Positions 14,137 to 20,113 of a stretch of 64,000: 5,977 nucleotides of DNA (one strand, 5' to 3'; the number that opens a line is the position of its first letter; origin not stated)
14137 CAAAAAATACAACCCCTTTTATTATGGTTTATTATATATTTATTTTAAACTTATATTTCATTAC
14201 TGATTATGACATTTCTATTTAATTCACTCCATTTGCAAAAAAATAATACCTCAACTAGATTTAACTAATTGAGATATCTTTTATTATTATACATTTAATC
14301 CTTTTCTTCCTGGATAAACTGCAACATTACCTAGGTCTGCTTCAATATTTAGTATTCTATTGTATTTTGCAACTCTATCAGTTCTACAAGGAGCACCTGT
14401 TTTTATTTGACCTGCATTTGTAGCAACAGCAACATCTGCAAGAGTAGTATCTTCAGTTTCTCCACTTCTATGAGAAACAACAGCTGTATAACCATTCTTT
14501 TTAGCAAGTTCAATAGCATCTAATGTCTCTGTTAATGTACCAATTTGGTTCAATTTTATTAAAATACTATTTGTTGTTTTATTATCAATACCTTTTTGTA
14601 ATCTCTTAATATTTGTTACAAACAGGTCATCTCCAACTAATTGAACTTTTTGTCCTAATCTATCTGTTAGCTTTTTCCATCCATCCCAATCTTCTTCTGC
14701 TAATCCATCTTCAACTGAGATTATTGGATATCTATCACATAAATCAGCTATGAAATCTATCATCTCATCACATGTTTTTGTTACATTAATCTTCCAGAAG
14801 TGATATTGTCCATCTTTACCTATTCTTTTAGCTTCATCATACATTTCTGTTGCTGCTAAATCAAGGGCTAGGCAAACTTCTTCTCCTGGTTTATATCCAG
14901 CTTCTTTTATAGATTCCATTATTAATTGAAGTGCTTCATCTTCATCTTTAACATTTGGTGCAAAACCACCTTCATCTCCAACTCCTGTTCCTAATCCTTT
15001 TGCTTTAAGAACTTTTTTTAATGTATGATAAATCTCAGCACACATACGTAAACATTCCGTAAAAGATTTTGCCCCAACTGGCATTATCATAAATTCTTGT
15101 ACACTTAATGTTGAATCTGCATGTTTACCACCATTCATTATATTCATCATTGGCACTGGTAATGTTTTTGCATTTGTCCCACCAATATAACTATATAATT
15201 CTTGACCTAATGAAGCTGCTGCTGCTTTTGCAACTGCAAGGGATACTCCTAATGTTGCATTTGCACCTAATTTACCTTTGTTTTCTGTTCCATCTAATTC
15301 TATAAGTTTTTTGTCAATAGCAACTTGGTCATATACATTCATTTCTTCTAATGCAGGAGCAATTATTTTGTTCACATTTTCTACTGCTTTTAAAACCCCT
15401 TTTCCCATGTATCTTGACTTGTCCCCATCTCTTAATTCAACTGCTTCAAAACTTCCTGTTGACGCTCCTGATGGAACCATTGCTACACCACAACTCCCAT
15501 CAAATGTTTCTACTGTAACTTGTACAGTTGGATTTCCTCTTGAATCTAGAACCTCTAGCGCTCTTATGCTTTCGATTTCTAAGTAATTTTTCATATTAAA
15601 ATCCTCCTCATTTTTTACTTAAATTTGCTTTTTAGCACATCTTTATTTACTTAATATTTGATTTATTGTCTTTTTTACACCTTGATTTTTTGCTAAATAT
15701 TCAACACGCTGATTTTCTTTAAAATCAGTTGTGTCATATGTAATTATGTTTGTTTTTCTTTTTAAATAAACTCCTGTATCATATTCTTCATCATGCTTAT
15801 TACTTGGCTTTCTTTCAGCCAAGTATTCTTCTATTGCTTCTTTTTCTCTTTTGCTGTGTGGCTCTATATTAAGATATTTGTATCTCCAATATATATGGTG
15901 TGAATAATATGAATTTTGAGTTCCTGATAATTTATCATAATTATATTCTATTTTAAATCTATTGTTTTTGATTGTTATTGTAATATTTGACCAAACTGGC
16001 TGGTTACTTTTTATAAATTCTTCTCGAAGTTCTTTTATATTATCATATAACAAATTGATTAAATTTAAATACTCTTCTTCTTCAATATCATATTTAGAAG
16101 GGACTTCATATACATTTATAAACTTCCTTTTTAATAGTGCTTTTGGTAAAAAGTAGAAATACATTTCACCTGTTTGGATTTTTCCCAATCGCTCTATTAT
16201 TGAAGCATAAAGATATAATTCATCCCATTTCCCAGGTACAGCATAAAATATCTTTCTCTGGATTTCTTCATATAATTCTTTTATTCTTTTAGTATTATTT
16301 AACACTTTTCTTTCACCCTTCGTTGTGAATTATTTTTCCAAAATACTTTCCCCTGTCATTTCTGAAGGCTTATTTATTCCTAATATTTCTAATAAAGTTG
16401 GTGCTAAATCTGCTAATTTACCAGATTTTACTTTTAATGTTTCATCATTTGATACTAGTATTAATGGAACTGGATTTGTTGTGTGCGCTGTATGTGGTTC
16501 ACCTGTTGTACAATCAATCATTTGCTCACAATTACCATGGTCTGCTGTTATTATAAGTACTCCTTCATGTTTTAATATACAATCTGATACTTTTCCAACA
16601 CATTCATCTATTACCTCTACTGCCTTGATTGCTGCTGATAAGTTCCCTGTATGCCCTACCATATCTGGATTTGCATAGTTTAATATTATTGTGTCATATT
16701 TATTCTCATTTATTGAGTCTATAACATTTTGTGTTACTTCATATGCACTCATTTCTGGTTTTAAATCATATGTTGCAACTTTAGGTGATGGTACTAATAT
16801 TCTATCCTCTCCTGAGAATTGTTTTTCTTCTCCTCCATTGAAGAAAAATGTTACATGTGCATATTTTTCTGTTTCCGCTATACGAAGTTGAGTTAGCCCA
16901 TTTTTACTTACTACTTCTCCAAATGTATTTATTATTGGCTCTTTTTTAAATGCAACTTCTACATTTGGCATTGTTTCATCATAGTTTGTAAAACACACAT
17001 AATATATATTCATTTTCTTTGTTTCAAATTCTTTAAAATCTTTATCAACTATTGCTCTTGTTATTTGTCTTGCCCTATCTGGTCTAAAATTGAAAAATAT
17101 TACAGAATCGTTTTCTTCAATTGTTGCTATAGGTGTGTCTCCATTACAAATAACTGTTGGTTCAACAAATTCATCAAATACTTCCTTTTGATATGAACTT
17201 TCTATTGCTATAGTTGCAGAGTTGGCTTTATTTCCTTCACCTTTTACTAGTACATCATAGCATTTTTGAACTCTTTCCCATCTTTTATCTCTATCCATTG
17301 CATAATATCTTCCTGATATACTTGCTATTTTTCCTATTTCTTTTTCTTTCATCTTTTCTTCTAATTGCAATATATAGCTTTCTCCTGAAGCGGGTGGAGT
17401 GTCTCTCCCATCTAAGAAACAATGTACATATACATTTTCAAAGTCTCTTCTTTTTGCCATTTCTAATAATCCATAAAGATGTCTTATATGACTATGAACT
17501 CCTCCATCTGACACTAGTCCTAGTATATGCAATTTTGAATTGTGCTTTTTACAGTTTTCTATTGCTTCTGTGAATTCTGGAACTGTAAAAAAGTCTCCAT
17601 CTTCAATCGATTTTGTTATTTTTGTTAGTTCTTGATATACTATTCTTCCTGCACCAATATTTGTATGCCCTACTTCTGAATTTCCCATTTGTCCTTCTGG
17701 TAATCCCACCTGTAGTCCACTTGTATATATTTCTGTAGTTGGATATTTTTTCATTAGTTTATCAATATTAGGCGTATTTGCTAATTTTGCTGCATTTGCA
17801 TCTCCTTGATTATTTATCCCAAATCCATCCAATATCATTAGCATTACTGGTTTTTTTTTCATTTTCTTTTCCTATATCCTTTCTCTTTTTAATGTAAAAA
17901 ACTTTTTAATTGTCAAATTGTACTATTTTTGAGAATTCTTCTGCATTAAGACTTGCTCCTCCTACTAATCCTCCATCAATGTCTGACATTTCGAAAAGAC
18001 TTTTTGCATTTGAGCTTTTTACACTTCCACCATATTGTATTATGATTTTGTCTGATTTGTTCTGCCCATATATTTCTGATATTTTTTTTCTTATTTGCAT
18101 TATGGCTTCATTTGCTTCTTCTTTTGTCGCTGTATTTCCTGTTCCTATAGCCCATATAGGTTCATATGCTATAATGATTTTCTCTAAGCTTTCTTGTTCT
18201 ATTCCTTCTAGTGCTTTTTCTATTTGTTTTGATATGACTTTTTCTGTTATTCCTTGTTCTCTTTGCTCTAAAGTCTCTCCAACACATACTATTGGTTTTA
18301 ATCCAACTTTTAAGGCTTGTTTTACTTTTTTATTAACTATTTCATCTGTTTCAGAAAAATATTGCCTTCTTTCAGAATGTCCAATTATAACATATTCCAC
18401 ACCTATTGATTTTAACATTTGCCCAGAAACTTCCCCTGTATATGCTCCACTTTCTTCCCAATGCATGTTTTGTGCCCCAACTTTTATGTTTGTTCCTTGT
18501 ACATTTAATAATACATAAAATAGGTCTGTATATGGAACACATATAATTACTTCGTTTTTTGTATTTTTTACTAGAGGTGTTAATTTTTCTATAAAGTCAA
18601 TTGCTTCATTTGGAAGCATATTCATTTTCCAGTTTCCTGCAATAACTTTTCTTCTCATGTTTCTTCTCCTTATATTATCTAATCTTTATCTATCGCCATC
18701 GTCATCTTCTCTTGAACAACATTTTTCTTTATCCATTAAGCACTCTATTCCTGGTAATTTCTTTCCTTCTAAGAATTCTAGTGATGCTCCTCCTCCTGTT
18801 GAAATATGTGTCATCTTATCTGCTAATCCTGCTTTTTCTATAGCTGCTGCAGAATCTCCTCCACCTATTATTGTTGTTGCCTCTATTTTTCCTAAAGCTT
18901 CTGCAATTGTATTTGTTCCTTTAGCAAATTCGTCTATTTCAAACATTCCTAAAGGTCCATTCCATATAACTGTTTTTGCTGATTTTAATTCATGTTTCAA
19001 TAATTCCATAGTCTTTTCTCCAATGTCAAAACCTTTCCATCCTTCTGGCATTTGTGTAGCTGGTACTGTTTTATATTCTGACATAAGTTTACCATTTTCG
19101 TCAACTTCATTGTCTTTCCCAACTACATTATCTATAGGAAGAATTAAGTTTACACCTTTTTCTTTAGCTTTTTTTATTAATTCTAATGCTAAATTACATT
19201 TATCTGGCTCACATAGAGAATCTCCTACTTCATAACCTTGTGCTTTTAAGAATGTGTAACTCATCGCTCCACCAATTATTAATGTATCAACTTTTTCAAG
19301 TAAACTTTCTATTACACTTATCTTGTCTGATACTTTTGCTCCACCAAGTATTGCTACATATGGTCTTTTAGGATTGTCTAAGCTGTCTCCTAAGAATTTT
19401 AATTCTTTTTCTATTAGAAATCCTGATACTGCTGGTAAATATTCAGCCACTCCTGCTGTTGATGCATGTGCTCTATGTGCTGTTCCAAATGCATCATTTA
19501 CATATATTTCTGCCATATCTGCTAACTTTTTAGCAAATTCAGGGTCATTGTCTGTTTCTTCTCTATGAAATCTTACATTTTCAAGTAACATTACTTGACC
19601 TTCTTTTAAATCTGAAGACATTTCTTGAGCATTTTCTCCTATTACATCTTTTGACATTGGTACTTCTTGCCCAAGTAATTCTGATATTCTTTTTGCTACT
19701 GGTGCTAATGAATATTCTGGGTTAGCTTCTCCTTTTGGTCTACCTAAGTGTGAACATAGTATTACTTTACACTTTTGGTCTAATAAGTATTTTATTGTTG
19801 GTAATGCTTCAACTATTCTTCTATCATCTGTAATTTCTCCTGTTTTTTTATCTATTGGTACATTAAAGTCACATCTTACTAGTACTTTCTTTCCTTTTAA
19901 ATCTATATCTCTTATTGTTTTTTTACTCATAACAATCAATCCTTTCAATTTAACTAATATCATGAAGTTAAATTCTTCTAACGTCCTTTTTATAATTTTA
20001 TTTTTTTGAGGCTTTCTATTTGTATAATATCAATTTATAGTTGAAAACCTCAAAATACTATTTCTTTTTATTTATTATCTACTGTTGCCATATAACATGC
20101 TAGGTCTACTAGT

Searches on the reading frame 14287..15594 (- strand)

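Call 77: search_protein_families(library=pfam, proteins=[window:14287-15594:-], max_evalue=0.00001)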
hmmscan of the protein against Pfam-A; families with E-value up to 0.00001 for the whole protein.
window:14287-15594:- (435 aa): 3 families
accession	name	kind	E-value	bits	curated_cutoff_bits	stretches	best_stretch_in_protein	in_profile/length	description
PF00113.28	Enolase_C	-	1.4e-127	425.5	21.5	1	143-431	2-291/296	Enolase, C-terminal TIM barrel domain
PF03952.21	Enolase_N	-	2.1e-58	196.6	35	1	7-137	1-131/131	Enolase, N-terminal domain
PF07476.17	MAAL_C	-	1.5e-06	28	27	1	307-397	130-221/249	Methylaspartate ammonia-lyase C-terminus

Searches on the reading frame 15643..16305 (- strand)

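Call 77: search_protein_families(library=pfam, proteins=[window:15643-16305:-], max_evalue=0.00001)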
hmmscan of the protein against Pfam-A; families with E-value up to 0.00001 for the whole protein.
window:15643-16305:- (220 aa): 1 family
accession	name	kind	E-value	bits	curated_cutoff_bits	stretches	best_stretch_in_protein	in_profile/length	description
PF04634.17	YezG-like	-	2e-28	99.8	21.7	1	8-159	1-146/146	Immunity protein YezG-like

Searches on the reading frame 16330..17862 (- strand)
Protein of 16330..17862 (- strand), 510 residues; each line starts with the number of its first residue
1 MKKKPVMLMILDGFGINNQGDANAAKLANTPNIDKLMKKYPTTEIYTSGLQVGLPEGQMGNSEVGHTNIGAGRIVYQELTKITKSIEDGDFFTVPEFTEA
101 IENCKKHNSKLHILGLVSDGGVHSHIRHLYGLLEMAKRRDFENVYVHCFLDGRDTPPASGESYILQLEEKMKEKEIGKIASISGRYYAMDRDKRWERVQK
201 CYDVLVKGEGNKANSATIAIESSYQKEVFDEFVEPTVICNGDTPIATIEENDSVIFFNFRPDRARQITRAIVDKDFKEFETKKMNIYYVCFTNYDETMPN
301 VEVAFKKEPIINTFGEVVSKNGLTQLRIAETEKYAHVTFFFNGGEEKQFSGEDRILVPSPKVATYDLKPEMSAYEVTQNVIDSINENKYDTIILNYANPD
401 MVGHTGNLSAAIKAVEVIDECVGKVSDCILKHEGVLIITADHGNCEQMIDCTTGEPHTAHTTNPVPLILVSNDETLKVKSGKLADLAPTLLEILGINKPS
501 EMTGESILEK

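Call 77: search_protein_families(library=pfam, proteins=[window:16330-17862:-], max_evalue=0.00001)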
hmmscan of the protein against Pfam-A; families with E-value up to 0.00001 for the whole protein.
window:16330-17862:- (510 aa): 2 families
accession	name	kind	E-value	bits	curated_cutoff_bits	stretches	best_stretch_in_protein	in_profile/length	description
PF06415.18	iPGM_N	-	4.4e-92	307.9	27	1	82-296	1-217/217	BPG-independent PGAM N-terminus (iPGM_N)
PF01676.23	Metalloenzyme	-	1.9e-88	296.7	24.3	1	4-498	1-252/252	Metalloenzyme superfamily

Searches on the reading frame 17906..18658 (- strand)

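Call 77: search_protein_families(library=pfam, proteins=[window:17906-18658:-], max_evalue=0.00001)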
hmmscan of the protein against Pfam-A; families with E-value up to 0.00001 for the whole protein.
window:17906-18658:- (250 aa): 1 family
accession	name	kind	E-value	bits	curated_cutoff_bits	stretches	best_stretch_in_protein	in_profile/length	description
PF00121.24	TIM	-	2.5e-98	328.9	20.1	1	4-247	1-243/245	Triosephosphate isomerase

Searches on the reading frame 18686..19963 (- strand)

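Call 77: search_protein_families(library=pfam, proteins=[window:18686-19963:-], max_evalue=0.00001)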
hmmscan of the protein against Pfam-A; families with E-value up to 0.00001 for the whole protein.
window:18686-19963:- (425 aa): 1 family
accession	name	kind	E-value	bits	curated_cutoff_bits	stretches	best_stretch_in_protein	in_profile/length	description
PF00162.24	PGK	-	9e-166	552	27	1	17-401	1-379/379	Phosphoglycerate kinase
